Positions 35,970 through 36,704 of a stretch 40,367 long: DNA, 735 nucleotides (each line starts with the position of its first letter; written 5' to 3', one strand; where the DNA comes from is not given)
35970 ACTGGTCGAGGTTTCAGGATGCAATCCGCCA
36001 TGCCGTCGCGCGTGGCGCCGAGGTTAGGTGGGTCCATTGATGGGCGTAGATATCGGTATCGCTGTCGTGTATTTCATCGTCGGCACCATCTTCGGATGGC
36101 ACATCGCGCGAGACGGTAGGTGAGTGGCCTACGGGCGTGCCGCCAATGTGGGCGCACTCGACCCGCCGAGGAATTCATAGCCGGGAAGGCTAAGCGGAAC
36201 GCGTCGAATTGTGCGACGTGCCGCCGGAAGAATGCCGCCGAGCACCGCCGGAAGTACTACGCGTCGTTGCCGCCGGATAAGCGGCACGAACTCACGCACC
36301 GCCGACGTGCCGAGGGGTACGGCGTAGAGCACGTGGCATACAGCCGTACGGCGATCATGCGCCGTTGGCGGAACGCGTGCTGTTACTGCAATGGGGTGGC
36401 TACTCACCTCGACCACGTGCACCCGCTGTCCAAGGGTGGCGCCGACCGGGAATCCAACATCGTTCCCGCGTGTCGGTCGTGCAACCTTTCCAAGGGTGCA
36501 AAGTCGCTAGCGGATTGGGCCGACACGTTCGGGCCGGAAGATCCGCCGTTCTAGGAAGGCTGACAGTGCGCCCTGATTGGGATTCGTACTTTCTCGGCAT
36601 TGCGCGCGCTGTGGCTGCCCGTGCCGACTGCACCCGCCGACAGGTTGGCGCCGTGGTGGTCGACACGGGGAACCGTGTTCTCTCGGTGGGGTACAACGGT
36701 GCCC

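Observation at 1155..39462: Fourteen copies of a 23-bp palindrome, all intergenic, marking most operon boundaries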

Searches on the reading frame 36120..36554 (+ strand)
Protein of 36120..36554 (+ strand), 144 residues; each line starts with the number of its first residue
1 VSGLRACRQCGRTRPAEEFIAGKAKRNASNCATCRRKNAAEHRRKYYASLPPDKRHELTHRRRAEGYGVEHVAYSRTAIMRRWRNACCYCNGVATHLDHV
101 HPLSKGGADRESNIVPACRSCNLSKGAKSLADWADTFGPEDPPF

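Call 10: search_protein_families(library=phrogs, proteins=[window:36120-36554:+], max_evalue=0.001)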
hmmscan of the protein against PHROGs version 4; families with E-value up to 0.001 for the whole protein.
window:36120-36554:+ (144 aa): 20 families
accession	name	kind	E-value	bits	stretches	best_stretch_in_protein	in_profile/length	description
phrog_1035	-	DNA, RNA and nucleotide metabolism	3.4e-24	87.1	1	2-135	61-220/271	endonuclease VII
phrog_2914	-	DNA, RNA and nucleotide metabolism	5.7e-18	66.3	1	6-128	19-138/190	endonuclease VII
phrog_2214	-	DNA, RNA and nucleotide metabolism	4.9e-16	59.8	1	74-135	183-246/429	HNH endonuclease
phrog_2118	-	DNA, RNA and nucleotide metabolism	1.8e-14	55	1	76-135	168-231/301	HNH endonuclease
phrog_8660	-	DNA, RNA and nucleotide metabolism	1.5e-11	45.7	1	20-133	56-184/196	HNH endonuclease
phrog_144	-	DNA, RNA and nucleotide metabolism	1.7e-10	41.9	1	4-134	22-141/175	HNH endonuclease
phrog_16726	-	DNA, RNA and nucleotide metabolism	7.7e-10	40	1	72-132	81-147/308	HNH endonuclease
phrog_14314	-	DNA, RNA and nucleotide metabolism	8.3e-10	40.4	1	76-129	8-65/252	HNH endonuclease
phrog_589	-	DNA, RNA and nucleotide metabolism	1.5e-09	38.8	1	43-130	51-143/179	HNH endonuclease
phrog_338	-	DNA, RNA and nucleotide metabolism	4.3e-09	37.2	1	57-134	194-267/340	HNH endonuclease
phrog_1271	-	DNA, RNA and nucleotide metabolism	5.1e-09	37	1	17-129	220-319/361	HNH endonuclease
phrog_7785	-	DNA, RNA and nucleotide metabolism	6.2e-09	37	1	28-130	6-116/147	HNH endonuclease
phrog_5718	-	DNA, RNA and nucleotide metabolism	9.2e-09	35.8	1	74-133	118-181/394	HNH endonuclease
phrog_16986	-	unknown function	1.6e-08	35.4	1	77-132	13-72/248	-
phrog_333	-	DNA, RNA and nucleotide metabolism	2.2e-08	35.3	1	72-126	21-79/138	HNH endonuclease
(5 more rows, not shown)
